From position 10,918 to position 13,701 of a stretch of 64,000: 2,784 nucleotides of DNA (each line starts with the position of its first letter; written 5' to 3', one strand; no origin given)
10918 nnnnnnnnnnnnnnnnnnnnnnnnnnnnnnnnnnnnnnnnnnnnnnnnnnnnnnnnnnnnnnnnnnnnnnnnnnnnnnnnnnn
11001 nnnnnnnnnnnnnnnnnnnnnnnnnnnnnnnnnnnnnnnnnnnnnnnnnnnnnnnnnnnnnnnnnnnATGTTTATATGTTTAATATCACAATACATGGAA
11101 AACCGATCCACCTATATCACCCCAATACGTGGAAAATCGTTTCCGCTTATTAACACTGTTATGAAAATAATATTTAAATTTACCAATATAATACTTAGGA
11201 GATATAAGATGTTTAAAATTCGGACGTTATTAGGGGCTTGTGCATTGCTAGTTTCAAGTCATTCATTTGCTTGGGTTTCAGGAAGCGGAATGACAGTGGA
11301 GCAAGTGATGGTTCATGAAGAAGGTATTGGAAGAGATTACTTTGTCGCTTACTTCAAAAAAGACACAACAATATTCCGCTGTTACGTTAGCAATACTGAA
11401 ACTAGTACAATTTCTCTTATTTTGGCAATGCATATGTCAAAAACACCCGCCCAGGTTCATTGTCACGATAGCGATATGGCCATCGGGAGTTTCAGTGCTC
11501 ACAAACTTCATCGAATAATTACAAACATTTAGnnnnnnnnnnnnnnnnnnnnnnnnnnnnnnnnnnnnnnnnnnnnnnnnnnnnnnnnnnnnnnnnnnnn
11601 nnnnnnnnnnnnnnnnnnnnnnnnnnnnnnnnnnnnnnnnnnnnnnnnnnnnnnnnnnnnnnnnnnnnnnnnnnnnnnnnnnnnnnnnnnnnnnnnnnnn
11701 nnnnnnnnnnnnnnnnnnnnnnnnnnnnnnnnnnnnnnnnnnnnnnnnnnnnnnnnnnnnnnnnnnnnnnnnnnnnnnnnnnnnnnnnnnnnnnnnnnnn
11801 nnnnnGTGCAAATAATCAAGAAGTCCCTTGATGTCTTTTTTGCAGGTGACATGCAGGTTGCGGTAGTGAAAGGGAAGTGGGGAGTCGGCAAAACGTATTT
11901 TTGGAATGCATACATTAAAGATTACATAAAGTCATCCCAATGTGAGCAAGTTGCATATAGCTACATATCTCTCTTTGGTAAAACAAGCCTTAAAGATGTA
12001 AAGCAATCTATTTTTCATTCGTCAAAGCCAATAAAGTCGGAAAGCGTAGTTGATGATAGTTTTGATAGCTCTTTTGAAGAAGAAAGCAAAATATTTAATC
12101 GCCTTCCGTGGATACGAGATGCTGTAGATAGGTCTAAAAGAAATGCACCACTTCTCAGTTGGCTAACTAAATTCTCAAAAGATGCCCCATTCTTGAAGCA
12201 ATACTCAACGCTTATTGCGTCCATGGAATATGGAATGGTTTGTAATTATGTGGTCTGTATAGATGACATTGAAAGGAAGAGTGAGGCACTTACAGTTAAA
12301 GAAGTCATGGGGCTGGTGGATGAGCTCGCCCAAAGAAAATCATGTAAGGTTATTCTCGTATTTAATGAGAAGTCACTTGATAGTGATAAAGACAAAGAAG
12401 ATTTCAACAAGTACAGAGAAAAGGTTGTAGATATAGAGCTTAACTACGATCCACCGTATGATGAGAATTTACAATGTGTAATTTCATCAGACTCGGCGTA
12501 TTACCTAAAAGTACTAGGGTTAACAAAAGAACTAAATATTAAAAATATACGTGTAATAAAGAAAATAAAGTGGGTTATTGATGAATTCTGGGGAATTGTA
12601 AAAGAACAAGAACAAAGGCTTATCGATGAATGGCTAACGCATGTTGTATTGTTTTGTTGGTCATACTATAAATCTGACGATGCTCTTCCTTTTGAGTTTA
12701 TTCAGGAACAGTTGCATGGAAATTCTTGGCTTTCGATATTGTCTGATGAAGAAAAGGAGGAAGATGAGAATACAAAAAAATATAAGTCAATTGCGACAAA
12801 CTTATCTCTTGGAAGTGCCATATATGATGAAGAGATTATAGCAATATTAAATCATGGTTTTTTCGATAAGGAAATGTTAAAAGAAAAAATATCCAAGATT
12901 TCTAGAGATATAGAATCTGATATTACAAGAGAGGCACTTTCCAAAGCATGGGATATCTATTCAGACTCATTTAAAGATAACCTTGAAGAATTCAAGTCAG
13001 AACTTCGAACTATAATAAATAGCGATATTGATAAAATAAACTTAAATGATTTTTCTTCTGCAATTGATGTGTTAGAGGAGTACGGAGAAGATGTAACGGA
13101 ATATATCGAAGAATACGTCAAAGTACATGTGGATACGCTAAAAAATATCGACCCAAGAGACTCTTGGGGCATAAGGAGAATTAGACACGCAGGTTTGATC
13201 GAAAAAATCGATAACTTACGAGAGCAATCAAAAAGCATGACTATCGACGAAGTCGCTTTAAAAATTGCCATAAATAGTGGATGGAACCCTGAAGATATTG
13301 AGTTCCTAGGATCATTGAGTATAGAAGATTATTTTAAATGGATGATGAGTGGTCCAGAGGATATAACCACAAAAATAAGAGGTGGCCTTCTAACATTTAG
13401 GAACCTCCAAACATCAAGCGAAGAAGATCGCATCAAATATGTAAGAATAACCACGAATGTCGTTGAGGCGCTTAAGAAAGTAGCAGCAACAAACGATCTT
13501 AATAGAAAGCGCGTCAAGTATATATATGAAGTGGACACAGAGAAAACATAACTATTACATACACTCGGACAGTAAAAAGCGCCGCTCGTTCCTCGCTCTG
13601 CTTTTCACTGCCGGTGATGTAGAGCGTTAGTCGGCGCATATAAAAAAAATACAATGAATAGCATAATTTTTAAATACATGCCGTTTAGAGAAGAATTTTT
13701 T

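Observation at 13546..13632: attC-like recombination-site architecture overlapping the KAP NTPase stop codon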

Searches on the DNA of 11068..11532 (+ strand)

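Call 47: search_with_rna_model(model_id=R1, sources=[L006, L008, L012, L013, L014, L002], filters=off, max_evalue=10)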
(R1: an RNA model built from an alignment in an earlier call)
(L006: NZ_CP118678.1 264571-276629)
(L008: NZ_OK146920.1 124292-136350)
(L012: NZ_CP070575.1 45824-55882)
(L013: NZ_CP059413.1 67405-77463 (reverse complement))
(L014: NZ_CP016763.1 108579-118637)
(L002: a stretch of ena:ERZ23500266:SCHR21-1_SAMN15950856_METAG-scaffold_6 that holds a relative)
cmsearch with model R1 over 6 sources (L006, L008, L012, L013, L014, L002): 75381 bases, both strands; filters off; matches with E-value up to 10: 19.
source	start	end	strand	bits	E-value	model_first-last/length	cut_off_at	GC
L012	7492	7551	+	72.4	3.3e-17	1-60/60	no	0.52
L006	9143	9212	+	55.8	1.2e-12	1-60/60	no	0.63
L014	7053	7124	+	48.8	9.3e-11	1-60/60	no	0.64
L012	5761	5832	+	45.9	5.8e-10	1-60/60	no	0.67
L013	5731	5800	+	44.3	1.6e-09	1-60/60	no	0.59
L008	7150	7223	+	27.2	7.7e-05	5-56/60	no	0.53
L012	6756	6829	+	16.4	0.068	10-53/60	no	0.57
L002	5484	5514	-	12.5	0.79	1-60/60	no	0.42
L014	7929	7978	+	12.2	0.94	1-60/60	no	0.56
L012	2189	2222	-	10.3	3.1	13-47/60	no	0.68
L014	1873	1900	+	9.9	4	1-60/60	no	0.39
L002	2343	2370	+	9.6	4.7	1-60/60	no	0.57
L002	4330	4402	+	9.6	4.8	5-56/60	no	0.53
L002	4549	4589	+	9.6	4.8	1-60/60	no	0.44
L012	5819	5860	-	9.2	6.3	1-60/60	no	0.52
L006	10998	11017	-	9.2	6.3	1-60/60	no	0.45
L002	4601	4642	+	9.1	6.8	1-60/60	no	0.57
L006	11505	11578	+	8.8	8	7-54/60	no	0.53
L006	11878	11925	+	8.8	8.3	1-60/60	no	0.54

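Call 51: search_with_rna_model(model_id=R2, sources=[L006, L008, L012, L013, L014, L002], filters=off, max_evalue=10)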
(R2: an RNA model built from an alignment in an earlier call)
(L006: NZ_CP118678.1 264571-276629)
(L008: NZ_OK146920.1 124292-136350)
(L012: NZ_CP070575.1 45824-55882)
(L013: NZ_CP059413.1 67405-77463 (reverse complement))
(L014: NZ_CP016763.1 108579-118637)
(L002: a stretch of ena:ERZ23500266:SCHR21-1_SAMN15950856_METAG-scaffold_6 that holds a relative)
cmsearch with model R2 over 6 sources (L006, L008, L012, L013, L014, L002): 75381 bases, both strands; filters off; matches with E-value up to 10: 31.
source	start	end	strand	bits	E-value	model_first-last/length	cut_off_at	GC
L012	7492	7551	+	76.7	6.3e-20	1-63/63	no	0.52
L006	9143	9212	+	66.1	8.8e-17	1-63/63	no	0.63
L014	7929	8036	+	65.5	1.3e-16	1-63/63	no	0.56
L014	7053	7124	+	54.4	2.5e-13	1-63/63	no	0.64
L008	7146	7227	+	53.4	5.1e-13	1-63/63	no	0.51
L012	5761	5832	+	52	1.3e-12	1-63/63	no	0.67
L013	5731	5800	+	51.2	2.3e-12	1-63/63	no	0.59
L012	6747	6836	+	49.7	6.6e-12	1-63/63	no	0.58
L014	5816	5948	+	48.8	1.2e-11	1-63/63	no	0.44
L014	6387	6485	+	36.9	4e-08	1-63/63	no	0.65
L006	11499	11584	+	30.6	2.8e-06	1-63/63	no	0.49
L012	8041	8154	+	30.6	2.9e-06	1-63/63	no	0.57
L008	6552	6665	+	25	0.00013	1-63/63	no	0.58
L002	6398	6484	+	21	0.002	1-63/63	no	0.48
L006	6949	7076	+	16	0.062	1-63/63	no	0.55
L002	4326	4406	+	15.4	0.094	1-63/63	no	0.51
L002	5484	5514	-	12.7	0.58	1-63/63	no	0.42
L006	11878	11925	+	12.4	0.72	1-63/63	no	0.54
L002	3772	3916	+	11.9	0.98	1-63/63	no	0.46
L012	7492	7551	-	11.1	1.7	1-63/63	no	0.52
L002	2343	2370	+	10.3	3.1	1-63/63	no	0.57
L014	1873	1900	+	9.8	4.3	1-63/63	no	0.39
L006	9143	9212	-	9.6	5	1-63/63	no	0.63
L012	5819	5860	-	9.5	5.2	1-63/63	no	0.52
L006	10998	11017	-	9.3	5.8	1-63/63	no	0.45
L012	857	920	-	9.3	5.9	1-63/63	no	0.56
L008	2853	2892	-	9.3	6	15-48/63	no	0.75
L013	388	410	+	9.1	6.7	1-63/63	no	0.52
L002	4601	4642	+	9.1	6.9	1-63/63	no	0.57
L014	7053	7124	-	9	7.3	1-63/63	no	0.64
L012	18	158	-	8.7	9.2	1-63/63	no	0.7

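Call 60: search_with_rna_model(model_id=R2, sources=[L015, L016, L017, L001, L003, L004], filters=off, max_evalue=10)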
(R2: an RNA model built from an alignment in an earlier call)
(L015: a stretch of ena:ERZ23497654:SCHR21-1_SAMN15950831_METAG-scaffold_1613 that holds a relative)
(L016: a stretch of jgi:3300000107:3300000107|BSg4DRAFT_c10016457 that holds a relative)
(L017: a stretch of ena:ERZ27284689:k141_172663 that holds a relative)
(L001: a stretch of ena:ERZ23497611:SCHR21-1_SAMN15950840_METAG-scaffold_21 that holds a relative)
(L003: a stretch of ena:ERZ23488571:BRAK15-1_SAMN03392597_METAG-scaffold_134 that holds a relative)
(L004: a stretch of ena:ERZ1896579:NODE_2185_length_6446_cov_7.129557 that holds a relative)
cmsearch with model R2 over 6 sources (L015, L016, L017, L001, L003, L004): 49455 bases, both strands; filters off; matches with E-value up to 10: 20.
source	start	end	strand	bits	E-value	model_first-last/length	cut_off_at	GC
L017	536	649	+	34.2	1.6e-07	1-63/63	no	0.5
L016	10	108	+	33.8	2.2e-07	1-63/63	no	0.63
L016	494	607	+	29.7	3.6e-06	1-63/63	no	0.48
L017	2466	2582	+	26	4.3e-05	1-63/63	no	0.51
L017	1043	1171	+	24.1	0.00016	1-63/63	no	0.5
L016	2185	2307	+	19.9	0.0029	1-63/63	no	0.54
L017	1566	1688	+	19.9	0.0029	1-63/63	no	0.54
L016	1662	1790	+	16.8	0.023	1-63/63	no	0.5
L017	31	133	+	15.8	0.045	1-63/63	no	0.47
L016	1222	1319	+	13.9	0.16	1-63/63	no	0.46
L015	1030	1133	+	12.6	0.4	1-63/63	no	0.43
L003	9138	9180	+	10.8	1.4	1-63/63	no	0.51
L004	209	251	+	10.8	1.4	1-63/63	no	0.51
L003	2479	2552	-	10.2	2.1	1-63/63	no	0.5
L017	63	100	-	9.6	3.1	1-63/63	no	0.5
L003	15825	15845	-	9.1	4.4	1-63/63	no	0.57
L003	5941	5974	-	8.3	8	1-63/63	no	0.5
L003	5732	5772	+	8.2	8.3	1-63/63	no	0.34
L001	10830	10876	-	8.2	8.5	1-63/63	no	0.45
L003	15999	16026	+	7.9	9.8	1-63/63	no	0.57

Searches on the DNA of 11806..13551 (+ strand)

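Call 66: search_with_rna_model(model_id=R2, sources=[L018, L019, L020], filters=off, max_evalue=10)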
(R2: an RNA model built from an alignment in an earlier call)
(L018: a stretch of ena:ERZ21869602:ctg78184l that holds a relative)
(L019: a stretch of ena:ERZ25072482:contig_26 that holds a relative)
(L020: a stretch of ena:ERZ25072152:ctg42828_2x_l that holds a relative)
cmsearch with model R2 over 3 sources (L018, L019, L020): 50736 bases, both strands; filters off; matches with E-value up to 10: 26.
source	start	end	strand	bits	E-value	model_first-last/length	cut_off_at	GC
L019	8483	8542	+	44.2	1.8e-10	1-63/63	no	0.58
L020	8352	8411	+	41.6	1e-09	1-63/63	no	0.48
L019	9750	9821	+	33.6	2.5e-07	1-63/63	no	0.49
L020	13266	13326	+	31.8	8.7e-07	1-63/63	no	0.57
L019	7235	7302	+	28.4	8.8e-06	1-63/63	no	0.4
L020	6097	6163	+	24.6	0.00012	1-63/63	no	0.4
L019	3487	3573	+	23.4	0.00027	1-63/63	no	0.51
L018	9926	9985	+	23.1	0.00033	1-63/63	no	0.48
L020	11267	11353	+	21.7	0.00085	1-63/63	no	0.49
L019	11738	11824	+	21.5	0.00094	1-63/63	no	0.51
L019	14292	14362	+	20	0.0028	1-63/63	no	0.49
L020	9271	9357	+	19.7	0.0032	1-63/63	no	0.46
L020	1724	1795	+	15.6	0.054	1-63/63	no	0.56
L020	8352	8411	-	14.1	0.15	1-63/63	no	0.48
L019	1761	1832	+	13.3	0.27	1-63/63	no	0.51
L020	1285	1333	-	12.6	0.41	1-63/63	no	0.24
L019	15090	15157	+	12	0.63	1-63/63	no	0.46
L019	13841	13931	+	11.1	1.2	1-63/63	no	0.54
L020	5720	5754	+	10.7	1.6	1-63/63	no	0.49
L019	13764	13795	+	10.1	2.3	1-63/63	no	0.5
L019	8483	8542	-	9.5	3.5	1-63/63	no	0.58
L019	17170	17192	+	9.3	4.1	1-63/63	no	0.35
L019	1948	1981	+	9.1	4.7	1-63/63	no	0.53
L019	9815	9848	-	9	4.9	1-63/63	no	0.5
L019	17170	17192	-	9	5.1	1-63/63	no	0.35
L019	718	772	-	8.3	7.7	1-63/63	no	0.29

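Call 70: search_with_rna_model(model_id=R2, sources=[L021, L022, L023, L024, L025, L026, L027, L028, L029, L030, L031, L032, L033, L034, L035, L036, L037, L038, L039, L040, L041, L042, L043, L044, L045, L046, L047, L048, L049, L050, L051, L052, L053, L054, L055, L056, L057, L058, L059, L060, L061, L062, L063, L064, L065, L066, L067, L068, L069, L070, L071, L072, L073, L074, L075, L076, L077, L078, L079, L080, L081, L082, L083, L084, L085, L086, L087, L088, L089, L090, L091, L092, L093, L094, L095, L096, L097, L098, L099, L100], filters=default, max_evalue=1)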
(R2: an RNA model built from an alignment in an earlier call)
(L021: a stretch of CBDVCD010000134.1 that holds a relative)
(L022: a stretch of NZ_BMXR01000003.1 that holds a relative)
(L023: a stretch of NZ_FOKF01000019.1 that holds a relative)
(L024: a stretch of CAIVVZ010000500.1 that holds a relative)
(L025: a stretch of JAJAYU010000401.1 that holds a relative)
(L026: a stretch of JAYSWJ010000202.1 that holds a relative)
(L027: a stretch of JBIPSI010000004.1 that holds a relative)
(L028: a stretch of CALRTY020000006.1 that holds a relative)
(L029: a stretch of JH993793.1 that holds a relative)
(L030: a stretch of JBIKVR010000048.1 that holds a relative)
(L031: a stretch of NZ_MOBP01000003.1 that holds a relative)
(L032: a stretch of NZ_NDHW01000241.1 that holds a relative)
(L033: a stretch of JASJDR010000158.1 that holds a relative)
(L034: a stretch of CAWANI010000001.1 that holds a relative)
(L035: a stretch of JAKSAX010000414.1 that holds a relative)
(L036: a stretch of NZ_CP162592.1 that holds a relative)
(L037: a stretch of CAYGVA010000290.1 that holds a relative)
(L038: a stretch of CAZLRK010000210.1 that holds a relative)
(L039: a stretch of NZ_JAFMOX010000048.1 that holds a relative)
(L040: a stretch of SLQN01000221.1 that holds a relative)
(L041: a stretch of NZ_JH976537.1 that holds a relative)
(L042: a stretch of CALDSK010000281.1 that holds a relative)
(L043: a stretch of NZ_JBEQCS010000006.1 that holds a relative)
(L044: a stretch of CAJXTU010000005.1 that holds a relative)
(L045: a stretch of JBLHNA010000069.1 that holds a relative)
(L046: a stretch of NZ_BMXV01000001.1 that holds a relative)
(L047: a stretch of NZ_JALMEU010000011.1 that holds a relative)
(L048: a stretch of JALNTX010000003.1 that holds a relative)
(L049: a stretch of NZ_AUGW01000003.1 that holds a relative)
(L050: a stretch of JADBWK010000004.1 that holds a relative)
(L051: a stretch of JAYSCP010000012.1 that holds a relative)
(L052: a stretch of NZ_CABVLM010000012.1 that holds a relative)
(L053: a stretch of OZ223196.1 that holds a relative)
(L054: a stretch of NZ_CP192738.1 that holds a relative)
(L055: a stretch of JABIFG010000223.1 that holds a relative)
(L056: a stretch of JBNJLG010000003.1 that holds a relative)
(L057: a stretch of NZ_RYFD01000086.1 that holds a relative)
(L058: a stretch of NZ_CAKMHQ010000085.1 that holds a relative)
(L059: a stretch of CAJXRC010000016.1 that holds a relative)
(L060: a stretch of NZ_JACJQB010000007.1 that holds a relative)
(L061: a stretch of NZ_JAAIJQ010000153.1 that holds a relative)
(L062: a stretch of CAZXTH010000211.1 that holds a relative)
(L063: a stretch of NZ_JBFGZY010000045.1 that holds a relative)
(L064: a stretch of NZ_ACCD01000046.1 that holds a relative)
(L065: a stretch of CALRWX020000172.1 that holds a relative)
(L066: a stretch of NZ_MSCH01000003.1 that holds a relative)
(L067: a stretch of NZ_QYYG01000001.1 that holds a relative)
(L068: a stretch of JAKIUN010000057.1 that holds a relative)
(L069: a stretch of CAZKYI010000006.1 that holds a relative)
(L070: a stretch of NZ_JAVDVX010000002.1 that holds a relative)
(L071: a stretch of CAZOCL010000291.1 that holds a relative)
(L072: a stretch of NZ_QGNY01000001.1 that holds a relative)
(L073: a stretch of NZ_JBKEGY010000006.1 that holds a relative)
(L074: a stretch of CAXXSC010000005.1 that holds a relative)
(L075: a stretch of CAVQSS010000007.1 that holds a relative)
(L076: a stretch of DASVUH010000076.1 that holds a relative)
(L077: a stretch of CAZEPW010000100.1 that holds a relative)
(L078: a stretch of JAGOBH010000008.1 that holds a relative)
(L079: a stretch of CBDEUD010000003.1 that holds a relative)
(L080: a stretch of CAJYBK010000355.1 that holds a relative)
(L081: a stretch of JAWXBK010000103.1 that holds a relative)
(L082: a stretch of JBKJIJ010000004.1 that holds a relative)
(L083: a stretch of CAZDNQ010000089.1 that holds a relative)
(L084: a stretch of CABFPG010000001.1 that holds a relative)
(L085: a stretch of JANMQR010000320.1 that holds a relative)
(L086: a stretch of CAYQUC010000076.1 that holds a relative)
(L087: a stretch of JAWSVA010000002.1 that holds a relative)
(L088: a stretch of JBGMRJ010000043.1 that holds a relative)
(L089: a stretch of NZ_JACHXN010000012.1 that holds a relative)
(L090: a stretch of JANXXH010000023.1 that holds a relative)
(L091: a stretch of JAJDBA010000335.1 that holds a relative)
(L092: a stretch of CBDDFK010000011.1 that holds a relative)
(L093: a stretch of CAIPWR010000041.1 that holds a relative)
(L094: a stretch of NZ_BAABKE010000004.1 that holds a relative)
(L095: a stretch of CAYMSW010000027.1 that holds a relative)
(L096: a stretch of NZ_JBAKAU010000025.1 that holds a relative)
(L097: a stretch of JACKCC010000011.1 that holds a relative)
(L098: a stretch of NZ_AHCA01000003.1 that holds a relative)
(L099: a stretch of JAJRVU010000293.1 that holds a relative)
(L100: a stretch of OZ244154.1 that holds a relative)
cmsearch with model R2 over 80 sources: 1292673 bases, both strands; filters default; matches with E-value up to 1: 45.
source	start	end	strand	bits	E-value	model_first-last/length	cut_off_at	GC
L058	8910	8967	+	46.5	9.4e-10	1-63/63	no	0.55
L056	9467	9535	+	36.7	8e-07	1-63/63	no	0.51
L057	3017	3151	+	35.6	1.6e-06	1-63/63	no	0.63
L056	11672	11731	+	35.5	1.8e-06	1-63/63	no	0.55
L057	1084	1218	+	34.1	4.7e-06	1-63/63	no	0.64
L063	1897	2004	+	33.7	6.2e-06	1-63/63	no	0.42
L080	1864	1944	+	33.3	8e-06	1-63/63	no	0.53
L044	8284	8347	+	33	9.4e-06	1-63/63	no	0.45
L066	6388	6486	+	32.8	1.1e-05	1-63/63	no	0.37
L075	12254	12325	+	31.6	2.6e-05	1-63/63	no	0.64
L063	6031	6140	+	31.2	3.2e-05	1-63/63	no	0.47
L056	8218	8277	+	30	7.7e-05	1-63/63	no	0.63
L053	11672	11742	+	29.7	8.9e-05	1-63/63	no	0.55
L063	12702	12801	+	29.5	0.00011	1-63/63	no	0.4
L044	15193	15269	+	29.4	0.00011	1-63/63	no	0.48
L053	7986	8057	+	28.6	0.00019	1-63/63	no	0.54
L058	4017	4079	-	28.5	0.0002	1-63/63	no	0.57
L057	4738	4869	-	28.1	0.00027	1-63/63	no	0.64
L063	5409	5519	+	28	0.00029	1-63/63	no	0.47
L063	7630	7729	+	27.8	0.00034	1-63/63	no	0.42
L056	12078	12149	+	27.7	0.00036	1-63/63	no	0.58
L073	12224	12283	+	27.3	0.00046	1-63/63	no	0.5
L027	9799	9883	+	27.3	0.00047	1-63/63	no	0.56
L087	907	1008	+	27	0.00059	1-63/63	no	0.47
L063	9828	9933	+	26.7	0.00074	1-63/63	no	0.35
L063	8020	8118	+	26.4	0.00086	1-63/63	no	0.34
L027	11810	12016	+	26.3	0.00095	1-63/63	no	0.49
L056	17639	17694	+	26.3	0.00097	1-63/63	no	0.5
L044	15873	15956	+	26.2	0.00098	1-63/63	no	0.52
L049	9901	9977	+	25.5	0.0017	1-63/63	no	0.58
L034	1266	1372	+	25.1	0.0022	1-63/63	no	0.55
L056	8748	8806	+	24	0.0044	1-63/63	no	0.56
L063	13198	13341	+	23.9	0.0048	1-63/63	no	0.49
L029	18888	18972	+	23.8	0.005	1-63/63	no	0.47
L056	9872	9976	+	23.7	0.0054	1-63/63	no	0.56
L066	8835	8935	+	22.4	0.013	1-63/63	no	0.48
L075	13351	13439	+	21.5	0.024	1-63/63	no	0.69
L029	8577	8660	+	21.4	0.026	1-63/63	no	0.5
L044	16557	16619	+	21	0.036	1-63/63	no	0.54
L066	11567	11666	+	20.9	0.037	1-63/63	no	0.42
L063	11568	11669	+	20.8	0.041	1-63/63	no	0.42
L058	2702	2764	-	20.5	0.048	1-63/63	no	0.51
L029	17573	17658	+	19.8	0.079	1-63/63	no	0.59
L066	4865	4967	+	17.8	0.31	1-63/63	no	0.35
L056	13319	13397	+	17.1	0.52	1-63/63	no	0.65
